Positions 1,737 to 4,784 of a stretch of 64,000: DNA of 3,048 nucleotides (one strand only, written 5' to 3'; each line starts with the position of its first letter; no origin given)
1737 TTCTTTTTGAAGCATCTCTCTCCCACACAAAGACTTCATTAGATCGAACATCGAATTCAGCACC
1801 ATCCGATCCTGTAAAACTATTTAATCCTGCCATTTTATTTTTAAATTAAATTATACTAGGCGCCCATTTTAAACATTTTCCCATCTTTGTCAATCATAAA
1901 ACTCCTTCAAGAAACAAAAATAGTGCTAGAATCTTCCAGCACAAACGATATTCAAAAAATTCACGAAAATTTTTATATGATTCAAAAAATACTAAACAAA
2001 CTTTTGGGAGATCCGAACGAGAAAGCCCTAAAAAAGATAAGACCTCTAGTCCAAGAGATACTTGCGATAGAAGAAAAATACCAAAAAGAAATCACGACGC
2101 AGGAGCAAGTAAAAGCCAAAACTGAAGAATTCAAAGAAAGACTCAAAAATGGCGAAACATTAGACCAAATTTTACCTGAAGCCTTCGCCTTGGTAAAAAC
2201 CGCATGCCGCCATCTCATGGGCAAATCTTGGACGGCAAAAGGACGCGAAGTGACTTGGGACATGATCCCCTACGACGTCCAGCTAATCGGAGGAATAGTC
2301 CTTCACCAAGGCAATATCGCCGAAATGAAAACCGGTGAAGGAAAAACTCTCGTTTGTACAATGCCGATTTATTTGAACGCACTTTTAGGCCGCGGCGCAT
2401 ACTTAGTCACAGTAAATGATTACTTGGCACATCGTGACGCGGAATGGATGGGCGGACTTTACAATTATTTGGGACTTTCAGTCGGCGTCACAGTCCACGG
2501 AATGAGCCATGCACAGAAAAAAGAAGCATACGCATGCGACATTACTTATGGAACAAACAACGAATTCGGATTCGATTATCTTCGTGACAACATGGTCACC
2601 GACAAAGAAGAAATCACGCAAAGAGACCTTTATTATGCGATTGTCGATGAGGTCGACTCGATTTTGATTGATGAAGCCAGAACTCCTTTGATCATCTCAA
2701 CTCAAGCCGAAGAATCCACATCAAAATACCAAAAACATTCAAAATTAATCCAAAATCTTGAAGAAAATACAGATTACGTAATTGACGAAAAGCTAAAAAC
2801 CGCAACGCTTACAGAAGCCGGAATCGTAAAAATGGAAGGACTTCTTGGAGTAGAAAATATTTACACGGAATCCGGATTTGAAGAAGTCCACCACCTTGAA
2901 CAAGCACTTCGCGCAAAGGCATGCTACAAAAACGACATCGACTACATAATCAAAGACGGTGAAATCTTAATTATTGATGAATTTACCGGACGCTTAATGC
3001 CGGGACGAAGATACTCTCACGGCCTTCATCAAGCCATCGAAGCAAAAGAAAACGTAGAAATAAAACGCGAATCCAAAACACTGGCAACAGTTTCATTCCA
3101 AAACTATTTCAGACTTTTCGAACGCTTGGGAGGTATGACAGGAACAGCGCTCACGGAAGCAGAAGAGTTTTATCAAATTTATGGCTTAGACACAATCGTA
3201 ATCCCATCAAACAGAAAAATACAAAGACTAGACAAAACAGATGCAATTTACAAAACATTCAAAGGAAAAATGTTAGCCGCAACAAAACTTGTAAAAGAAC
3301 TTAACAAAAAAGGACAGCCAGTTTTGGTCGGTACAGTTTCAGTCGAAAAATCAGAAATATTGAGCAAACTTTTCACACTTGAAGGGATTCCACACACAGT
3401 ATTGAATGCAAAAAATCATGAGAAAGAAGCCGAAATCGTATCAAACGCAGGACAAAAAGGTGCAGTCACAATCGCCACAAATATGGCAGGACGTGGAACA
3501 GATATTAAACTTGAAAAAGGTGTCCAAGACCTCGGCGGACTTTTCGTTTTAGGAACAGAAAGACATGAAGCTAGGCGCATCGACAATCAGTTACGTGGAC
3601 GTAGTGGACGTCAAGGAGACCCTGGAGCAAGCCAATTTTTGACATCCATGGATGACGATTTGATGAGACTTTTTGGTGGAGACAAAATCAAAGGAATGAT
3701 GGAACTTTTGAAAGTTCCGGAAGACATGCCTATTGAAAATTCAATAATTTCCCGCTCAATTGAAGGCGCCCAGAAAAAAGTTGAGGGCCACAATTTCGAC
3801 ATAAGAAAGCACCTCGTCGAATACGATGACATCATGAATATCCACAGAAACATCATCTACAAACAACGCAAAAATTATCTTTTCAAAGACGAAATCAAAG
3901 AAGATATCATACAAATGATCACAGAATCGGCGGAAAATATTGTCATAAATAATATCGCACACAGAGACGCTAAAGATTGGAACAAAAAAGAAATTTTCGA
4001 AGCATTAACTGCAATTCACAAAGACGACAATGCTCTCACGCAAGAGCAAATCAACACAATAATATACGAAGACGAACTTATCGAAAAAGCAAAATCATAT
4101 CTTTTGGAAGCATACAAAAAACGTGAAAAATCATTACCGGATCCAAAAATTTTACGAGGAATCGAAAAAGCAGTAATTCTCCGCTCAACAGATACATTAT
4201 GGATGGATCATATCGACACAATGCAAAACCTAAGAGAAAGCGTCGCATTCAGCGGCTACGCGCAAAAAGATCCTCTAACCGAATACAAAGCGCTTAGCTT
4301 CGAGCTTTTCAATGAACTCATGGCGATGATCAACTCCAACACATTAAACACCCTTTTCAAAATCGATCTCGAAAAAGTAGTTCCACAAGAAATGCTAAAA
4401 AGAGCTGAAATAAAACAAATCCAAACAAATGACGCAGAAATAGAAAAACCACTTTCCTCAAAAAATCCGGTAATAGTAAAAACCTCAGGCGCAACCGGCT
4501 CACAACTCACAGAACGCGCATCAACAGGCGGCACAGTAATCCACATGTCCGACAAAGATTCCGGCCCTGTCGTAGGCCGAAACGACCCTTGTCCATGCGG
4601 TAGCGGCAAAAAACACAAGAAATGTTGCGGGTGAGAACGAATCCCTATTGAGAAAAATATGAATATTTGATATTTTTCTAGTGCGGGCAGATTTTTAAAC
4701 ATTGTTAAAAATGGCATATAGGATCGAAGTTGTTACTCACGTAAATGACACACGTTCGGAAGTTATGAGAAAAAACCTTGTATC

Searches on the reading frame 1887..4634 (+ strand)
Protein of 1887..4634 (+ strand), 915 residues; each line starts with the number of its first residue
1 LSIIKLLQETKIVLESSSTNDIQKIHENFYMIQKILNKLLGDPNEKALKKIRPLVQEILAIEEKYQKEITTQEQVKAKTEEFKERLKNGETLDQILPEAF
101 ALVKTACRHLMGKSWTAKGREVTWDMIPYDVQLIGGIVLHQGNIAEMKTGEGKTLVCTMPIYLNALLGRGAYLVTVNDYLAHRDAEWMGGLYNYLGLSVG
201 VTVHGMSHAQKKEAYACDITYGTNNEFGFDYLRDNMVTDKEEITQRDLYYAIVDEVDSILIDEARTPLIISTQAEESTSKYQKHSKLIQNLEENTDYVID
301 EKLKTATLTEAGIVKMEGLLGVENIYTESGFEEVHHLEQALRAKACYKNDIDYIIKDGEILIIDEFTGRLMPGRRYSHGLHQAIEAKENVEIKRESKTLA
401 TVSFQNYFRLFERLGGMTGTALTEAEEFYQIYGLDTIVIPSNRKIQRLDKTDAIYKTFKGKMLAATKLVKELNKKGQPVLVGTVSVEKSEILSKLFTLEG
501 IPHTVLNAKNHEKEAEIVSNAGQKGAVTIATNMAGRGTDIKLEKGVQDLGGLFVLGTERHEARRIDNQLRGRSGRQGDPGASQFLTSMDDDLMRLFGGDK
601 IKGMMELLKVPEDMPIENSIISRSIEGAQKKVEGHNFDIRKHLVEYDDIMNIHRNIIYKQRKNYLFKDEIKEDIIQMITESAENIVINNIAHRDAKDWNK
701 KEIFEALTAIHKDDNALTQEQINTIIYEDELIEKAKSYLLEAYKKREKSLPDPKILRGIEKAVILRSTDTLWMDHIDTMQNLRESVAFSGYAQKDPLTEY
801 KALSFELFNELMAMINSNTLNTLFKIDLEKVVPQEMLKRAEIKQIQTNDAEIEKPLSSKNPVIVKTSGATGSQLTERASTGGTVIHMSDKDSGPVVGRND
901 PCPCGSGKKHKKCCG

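Call 77: search_protein_families(library=pfam, proteins=[window:1887-4634:+], max_evalue=0.001)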
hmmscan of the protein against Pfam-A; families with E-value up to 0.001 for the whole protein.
window:1887-4634:+ (915 aa): 7 families
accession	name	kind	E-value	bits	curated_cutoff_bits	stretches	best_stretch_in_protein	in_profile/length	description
PF07517.20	SecA_DEAD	-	1.1e-121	406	24.6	1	37-428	2-289/290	SecA DEAD-like domain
PF21090.3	P-loop_SecA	-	6.4e-73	245.2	27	2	445-543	2-100/205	SecA P-loop domain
PF07516.18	SecA_SW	-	9.5e-57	192.7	26.7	1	615-826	1-199/200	SecA Wing and Scaffold domain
PF01043.26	SecA_PP_bind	-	8.5e-40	136.2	23.5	1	277-385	2-110/110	SecA preprotein cross-linking domain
PF02810.21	SEC-C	-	5.6e-08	32.9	20.4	1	898-915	1-18/19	SEC-C motif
PF00270.35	DEAD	-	2.8e-06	27.6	26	1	143-262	17-132/167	DEAD/DEAH box helicase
PF00271.37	Helicase_C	-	0.00075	20.2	23.5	0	467-576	5-109/110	Helicase conserved C-terminal domain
